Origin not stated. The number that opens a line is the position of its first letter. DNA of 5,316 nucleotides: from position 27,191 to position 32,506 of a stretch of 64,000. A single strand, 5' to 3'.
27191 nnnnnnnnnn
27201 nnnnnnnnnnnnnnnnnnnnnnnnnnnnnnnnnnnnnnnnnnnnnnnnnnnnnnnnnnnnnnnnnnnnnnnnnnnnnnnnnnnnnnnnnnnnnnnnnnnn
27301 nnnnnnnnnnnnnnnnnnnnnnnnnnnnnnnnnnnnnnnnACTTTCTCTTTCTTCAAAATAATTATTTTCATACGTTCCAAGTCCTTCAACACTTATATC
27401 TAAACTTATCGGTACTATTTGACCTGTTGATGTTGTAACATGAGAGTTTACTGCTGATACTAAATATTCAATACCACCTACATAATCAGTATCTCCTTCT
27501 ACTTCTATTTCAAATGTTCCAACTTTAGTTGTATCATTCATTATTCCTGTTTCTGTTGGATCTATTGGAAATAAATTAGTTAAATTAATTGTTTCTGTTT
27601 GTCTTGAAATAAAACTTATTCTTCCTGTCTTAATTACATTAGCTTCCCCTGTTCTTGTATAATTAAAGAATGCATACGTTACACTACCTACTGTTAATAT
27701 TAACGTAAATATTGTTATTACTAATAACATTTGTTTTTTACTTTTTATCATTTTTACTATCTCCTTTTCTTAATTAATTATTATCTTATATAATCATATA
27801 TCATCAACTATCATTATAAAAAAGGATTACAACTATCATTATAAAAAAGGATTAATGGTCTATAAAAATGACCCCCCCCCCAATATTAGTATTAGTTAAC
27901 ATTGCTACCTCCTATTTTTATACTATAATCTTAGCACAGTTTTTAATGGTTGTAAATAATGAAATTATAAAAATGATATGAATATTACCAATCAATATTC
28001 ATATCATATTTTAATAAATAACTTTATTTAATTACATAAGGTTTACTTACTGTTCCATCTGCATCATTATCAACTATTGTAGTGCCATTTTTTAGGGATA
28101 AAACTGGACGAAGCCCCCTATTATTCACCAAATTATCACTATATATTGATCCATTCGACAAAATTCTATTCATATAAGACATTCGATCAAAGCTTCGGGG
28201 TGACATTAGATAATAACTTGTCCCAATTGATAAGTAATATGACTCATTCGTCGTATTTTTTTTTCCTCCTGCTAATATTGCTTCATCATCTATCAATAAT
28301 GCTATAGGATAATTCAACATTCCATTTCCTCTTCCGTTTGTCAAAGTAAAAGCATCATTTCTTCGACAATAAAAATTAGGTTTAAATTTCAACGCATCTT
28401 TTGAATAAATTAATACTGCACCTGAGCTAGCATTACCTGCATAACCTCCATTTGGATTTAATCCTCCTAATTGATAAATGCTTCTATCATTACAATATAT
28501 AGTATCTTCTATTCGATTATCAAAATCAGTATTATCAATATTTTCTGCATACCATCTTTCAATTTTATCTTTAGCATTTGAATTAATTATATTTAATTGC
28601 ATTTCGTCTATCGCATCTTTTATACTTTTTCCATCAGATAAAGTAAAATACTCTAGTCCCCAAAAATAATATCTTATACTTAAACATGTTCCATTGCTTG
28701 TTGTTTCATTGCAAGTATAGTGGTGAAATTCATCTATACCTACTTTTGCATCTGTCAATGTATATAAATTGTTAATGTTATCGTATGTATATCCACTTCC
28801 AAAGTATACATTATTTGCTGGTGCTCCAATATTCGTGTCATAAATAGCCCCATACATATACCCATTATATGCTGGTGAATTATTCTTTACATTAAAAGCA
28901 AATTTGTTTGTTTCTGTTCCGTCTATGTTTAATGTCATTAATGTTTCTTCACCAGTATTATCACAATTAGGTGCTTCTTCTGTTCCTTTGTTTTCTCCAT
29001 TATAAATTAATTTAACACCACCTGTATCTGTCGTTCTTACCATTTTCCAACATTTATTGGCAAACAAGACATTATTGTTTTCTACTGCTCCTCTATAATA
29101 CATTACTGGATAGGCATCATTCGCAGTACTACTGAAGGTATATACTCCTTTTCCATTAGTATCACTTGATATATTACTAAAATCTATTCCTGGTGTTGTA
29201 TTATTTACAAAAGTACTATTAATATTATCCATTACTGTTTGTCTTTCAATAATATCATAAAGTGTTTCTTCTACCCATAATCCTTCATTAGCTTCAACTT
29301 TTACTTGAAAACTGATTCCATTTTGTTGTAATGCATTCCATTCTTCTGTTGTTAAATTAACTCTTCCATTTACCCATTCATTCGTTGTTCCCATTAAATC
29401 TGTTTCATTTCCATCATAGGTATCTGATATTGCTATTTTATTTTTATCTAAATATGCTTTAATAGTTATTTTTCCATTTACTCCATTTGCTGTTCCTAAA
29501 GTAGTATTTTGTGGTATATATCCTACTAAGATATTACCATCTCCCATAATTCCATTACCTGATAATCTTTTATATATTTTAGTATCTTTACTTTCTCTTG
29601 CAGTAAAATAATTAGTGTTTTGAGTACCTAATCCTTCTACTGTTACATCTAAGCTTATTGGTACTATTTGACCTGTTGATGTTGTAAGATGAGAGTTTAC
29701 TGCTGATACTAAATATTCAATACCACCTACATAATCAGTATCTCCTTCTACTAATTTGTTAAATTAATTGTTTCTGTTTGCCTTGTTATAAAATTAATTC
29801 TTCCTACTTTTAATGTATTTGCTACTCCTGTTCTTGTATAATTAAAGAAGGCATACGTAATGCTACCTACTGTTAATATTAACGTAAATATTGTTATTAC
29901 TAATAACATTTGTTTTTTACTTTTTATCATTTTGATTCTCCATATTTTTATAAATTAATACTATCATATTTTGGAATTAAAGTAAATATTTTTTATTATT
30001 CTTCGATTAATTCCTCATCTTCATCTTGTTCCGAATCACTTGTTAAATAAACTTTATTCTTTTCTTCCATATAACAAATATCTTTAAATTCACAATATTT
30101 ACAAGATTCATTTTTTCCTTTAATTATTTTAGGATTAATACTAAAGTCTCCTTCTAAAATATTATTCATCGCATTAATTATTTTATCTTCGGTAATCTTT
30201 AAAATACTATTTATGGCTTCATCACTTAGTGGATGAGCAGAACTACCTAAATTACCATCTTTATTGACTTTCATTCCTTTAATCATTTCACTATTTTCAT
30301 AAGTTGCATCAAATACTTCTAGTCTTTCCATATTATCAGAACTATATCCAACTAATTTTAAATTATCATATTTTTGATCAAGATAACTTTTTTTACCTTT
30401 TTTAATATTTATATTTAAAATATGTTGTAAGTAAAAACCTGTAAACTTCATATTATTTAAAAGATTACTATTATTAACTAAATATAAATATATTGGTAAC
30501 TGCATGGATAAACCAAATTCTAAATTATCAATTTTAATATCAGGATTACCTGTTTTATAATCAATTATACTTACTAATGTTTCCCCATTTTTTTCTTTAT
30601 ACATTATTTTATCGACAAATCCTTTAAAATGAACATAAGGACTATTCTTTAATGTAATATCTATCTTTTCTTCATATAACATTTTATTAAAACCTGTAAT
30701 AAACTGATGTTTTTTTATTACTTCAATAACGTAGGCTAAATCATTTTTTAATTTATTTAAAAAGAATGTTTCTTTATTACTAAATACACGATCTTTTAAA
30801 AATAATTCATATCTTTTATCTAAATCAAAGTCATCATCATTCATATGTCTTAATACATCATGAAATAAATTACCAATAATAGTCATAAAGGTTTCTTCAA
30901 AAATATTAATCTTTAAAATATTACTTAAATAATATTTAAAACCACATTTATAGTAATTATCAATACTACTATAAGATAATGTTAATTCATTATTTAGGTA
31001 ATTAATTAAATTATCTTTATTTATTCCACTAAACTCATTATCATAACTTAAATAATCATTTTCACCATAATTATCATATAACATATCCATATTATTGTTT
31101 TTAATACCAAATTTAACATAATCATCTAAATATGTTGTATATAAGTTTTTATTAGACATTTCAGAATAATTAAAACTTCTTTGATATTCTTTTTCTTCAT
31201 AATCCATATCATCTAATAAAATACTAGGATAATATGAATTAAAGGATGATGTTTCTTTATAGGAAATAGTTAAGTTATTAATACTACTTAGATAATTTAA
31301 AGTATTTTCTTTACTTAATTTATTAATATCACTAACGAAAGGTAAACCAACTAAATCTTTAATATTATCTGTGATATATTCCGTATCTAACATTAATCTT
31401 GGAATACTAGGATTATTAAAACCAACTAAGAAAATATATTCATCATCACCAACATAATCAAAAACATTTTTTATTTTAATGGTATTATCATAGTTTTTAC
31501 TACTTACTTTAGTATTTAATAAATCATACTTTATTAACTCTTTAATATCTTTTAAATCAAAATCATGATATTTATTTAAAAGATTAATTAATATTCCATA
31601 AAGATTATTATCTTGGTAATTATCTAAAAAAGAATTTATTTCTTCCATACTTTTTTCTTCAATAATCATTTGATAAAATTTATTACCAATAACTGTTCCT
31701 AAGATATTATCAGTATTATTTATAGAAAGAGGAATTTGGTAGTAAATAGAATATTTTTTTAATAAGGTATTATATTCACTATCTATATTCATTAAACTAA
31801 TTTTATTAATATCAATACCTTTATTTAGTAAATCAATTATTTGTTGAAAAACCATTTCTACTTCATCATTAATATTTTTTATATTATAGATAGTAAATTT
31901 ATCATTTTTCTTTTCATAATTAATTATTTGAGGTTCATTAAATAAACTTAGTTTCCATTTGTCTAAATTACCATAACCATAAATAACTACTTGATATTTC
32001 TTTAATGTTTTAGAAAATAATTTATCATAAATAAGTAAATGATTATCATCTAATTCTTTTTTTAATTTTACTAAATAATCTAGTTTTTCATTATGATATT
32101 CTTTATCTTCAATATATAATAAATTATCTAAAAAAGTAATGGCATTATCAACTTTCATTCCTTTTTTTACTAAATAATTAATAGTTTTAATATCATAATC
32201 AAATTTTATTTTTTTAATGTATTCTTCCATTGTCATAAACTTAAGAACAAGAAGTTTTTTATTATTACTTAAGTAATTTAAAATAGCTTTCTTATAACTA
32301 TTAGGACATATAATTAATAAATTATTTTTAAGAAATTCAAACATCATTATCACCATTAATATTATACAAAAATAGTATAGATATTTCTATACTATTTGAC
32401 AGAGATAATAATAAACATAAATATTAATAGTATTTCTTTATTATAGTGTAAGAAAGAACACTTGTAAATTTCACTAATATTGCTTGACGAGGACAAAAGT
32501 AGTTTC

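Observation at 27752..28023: G10 homopolymer and a duplicated 25-bp TATAAT-containing unit upstream of the intact surface-protein gene: candidate phase-variation switch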

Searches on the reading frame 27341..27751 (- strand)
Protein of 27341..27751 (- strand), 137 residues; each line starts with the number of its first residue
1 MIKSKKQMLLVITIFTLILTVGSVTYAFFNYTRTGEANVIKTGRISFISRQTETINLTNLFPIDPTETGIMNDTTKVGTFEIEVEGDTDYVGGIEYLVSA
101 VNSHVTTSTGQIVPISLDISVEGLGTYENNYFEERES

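Call 31: find_related_loci(query=A2, collection=genome_contigs, flank=4000)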
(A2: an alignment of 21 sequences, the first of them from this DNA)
Query A2 (137 aa) in genome_contigs; peptide patterns used: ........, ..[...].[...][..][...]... (x = any residue, [..] = any of these).
139 stretches matched a pattern; 52 encode a relative of the query (tblastn E <= 1e-3); 52 distinct loci.
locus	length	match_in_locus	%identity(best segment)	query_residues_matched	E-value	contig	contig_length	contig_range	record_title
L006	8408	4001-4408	67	1-136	1e-58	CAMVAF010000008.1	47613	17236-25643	MAG TPA_asm: uncultured Clostridia bacterium isolate SRR8387715_bin.72_metaWRAP_v1.3_MAG genome assembly, contig: ERZ142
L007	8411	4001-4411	68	1-137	3e-58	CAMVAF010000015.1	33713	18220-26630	MAG TPA_asm: uncultured Clostridia bacterium isolate SRR8387715_bin.72_metaWRAP_v1.3_MAG genome assembly, contig: ERZ142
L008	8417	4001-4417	62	1-137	2e-52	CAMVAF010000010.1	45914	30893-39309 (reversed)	MAG TPA_asm: uncultured Clostridia bacterium isolate SRR8387715_bin.72_metaWRAP_v1.3_MAG genome assembly, contig: ERZ142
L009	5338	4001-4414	57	1-136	1e-47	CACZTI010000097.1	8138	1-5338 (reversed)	MAG: uncultured Erysipelotrichaceae bacterium isolate RUG12925 genome assembly, contig: RUG12925_asm_97, whole genome sh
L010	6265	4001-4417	58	1-137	2e-45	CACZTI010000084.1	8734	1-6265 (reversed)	MAG: uncultured Erysipelotrichaceae bacterium isolate RUG12925 genome assembly, contig: RUG12925_asm_84, whole genome sh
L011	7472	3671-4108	55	1-135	3e-44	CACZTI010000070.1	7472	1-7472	MAG: uncultured Erysipelotrichaceae bacterium isolate RUG12925 genome assembly, contig: RUG12925_asm_70, whole genome sh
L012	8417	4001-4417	55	1-137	3e-41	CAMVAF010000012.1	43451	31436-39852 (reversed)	MAG TPA_asm: uncultured Clostridia bacterium isolate SRR8387715_bin.72_metaWRAP_v1.3_MAG genome assembly, contig: ERZ142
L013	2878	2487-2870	55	1-126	1e-40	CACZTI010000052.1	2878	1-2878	MAG: uncultured Erysipelotrichaceae bacterium isolate RUG12925 genome assembly, contig: RUG12925_asm_52, whole genome sh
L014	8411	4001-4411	50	1-135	1e-34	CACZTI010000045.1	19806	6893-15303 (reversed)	MAG: uncultured Erysipelotrichaceae bacterium isolate RUG12925 genome assembly, contig: RUG12925_asm_45, whole genome sh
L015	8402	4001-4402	49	2-137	1e-30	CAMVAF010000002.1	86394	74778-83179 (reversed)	MAG TPA_asm: uncultured Clostridia bacterium isolate SRR8387715_bin.72_metaWRAP_v1.3_MAG genome assembly, contig: ERZ142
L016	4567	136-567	43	1-135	2e-30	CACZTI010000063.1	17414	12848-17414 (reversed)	MAG: uncultured Erysipelotrichaceae bacterium isolate RUG12925 genome assembly, contig: RUG12925_asm_63, whole genome sh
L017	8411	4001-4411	47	2-135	5e-30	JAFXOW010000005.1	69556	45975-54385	MAG: Bacilli bacterium isolate RGIG6611 Sheep_Rumen-1__c47920, whole genome shotgun sequence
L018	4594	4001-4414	47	1-137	1e-29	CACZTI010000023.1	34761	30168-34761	MAG: uncultured Erysipelotrichaceae bacterium isolate RUG12925 genome assembly, contig: RUG12925_asm_23, whole genome sh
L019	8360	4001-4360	52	1-122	3e-29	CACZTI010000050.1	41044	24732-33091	MAG: uncultured Erysipelotrichaceae bacterium isolate RUG12925 genome assembly, contig: RUG12925_asm_50, whole genome sh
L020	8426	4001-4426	49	5-135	1e-33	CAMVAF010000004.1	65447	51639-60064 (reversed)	MAG TPA_asm: uncultured Clostridia bacterium isolate SRR8387715_bin.72_metaWRAP_v1.3_MAG genome assembly, contig: ERZ142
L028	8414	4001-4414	45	1-137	2e-25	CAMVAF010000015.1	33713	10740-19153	MAG TPA_asm: uncultured Clostridia bacterium isolate SRR8387715_bin.72_metaWRAP_v1.3_MAG genome assembly, contig: ERZ142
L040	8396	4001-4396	40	3-135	3e-23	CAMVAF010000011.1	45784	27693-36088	MAG TPA_asm: uncultured Clostridia bacterium isolate SRR8387715_bin.72_metaWRAP_v1.3_MAG genome assembly, contig: ERZ142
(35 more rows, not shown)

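Call 50: find_homologous_proteins(query=L040:3989-6679:+, max_evalue=1e-100)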
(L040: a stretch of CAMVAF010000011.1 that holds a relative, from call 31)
Query L040:3989-6679:+ (896 aa): 173 proteins with E <= 1e-100 among 8000 candidates; the best 120 are listed.
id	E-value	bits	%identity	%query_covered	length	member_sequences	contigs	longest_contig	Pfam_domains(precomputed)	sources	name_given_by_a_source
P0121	0.0e+0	1935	100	100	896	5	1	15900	PF03382.21,PF13306.13,PF13855.13,PF23952.2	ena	-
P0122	0.0e+0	1152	60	100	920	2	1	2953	PF03382.21,PF13855.13,PF23952.2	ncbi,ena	-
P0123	0.0e+0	1073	57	93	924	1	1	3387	PF03382.21,PF12799.14,PF13855.13,PF23952.2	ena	-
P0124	0.0e+0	1050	59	100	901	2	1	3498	PF03382.21,PF12799.14,PF13855.13,PF23952.2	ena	-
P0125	0.0e+0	1037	63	76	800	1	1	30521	PF03382.21,PF12799.14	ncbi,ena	-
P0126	0.0e+0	1033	65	85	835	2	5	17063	PF03382.21,PF23952.2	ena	-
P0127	0.0e+0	1021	55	99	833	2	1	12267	PF03382.21,PF13306.13,PF13855.13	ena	-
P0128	2.4e-280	951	54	87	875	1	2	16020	PF03382.21,PF12799.14,PF13855.13,PF23952.2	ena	-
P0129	7.9e-271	919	53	88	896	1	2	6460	PF03382.21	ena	-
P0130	6.0e-264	896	47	100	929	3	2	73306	PF03382.21,PF13855.13,PF23952.2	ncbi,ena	-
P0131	6.0e-256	870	51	84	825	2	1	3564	PF03382.21,PF13855.13,PF23952.2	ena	-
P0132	5.0e-240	817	48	87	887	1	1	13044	PF03382.21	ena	-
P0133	1.5e-239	816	50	75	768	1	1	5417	PF03382.21,PF13306.13,PF12799.14,PF13855.13,PF23952.2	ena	-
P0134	3.4e-236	805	53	74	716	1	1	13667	PF03382.21,PF12799.14,PF13855.13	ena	-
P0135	1.2e-228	780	36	93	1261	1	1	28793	PF03382.21,PF24758.2,PF12799.14,PF13855.13,PF23952.2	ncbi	-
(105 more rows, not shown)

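Call 51: find_encoding_contigs(protein=P0121, flank=1500, max_places=10)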
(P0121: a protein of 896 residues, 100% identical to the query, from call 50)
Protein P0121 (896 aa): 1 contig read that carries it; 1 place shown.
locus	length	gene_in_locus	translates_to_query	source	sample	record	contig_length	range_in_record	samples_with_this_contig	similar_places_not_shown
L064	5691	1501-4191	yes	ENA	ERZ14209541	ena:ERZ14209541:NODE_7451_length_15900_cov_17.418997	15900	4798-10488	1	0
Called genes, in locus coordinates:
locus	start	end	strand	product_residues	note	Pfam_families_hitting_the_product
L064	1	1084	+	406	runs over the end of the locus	PF02885:Glycos_trans_3N, PF00591:Glycos_transf_3, PF07831:PYNP_C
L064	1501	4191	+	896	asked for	PF03382:DUF285, PF03382:DUF285, PF13306:LRR_5, PF03382:DUF285, PF13306:LRR_5 (weak), PF03382:DUF285, PF13306:LRR_5 (weak), PF03382:DUF285, +2 more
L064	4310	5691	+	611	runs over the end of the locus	PF02518:HATPase_c (weak), PF13589:HATPase_c_3, PF00183:HSP90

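Call 64: search_protein_families(library=pfam, proteins=[L008:3974-6454:+, L028:3977-5257:+], max_evalue=5)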
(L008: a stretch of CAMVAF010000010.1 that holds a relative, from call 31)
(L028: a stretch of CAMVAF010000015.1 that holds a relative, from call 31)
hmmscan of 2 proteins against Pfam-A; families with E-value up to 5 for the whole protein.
L008:3974-6454:+ (826 aa): 1 family
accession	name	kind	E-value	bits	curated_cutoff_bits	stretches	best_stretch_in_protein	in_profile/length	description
PF24170.1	Fn3-II_PB4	-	0.063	14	27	1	270-328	1-63/95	Straight fiber protein PB4 second Fn3-like domain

L028:3977-5257:+ (426 aa): 4 families
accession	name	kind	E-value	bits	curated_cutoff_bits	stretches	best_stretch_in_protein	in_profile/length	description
PF23427.1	EGF_4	-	0.026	15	27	1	407-418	14-25/40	EGF-like domain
PF00044.30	Gp_dh_N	-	0.15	12.8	31.7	1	88-164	25-95/101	Glyceraldehyde 3-phosphate dehydrogenase, NAD binding domain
PF12636.12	DUF3781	-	0.57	10.6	27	0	144-170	45-70/72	Protein of unknown function (DUF3781)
PF12389.13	Peptidase_M73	-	0.72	10.1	22.5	1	23-81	15-72/196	Camelysin metallo-endopeptidase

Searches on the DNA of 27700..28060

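Call 40: search_rna_families(source=window, start=27700, end=28060, threshold=evalue, max_evalue=10)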
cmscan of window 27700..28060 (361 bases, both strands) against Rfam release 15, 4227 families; matches with E-value up to 10: 2.
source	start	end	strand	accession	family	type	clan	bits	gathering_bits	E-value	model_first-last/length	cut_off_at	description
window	27968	28012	-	RF01666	rox2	Cis-reg;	-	15.2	55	9.7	1-71/71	no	Drosophila rox2 ncRNA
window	27909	27948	-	RF01078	PK-PYVV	Cis-reg;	-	15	65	3.6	1-58/58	no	3'-terminal pseudoknot in PYVV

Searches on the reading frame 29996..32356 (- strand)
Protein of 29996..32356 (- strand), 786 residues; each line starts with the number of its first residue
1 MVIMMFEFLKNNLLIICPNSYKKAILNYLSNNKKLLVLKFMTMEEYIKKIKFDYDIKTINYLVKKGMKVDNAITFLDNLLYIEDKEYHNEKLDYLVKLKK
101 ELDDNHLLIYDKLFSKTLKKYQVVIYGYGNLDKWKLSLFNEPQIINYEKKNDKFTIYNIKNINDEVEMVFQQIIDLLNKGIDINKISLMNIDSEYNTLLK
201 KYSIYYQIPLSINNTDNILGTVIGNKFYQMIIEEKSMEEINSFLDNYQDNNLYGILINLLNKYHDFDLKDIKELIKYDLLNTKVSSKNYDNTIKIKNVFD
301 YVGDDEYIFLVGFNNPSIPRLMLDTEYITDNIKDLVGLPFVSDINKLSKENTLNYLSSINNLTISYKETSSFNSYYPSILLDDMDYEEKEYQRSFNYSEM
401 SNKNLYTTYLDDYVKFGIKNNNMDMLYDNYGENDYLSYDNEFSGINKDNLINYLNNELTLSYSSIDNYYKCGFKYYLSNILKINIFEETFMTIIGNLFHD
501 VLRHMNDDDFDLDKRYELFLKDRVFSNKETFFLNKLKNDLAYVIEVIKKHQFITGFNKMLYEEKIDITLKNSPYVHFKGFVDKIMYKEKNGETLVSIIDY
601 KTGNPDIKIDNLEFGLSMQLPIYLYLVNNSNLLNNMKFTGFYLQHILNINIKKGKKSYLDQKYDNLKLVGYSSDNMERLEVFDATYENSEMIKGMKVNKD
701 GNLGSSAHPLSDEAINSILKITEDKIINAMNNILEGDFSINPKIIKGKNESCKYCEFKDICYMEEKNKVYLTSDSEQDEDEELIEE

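Call 8: search_protein_families(library=pfam, proteins=[window:29996-32356:-], max_evalue=0.01)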
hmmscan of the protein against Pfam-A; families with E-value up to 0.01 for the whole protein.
window:29996-32356:- (786 aa): 1 family
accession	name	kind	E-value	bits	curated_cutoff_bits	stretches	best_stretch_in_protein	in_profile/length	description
PF12705.13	PDDEXK_1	-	9.9e-24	85.1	22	1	459-761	1-246/247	PD-(D/E)XK nuclease superfamily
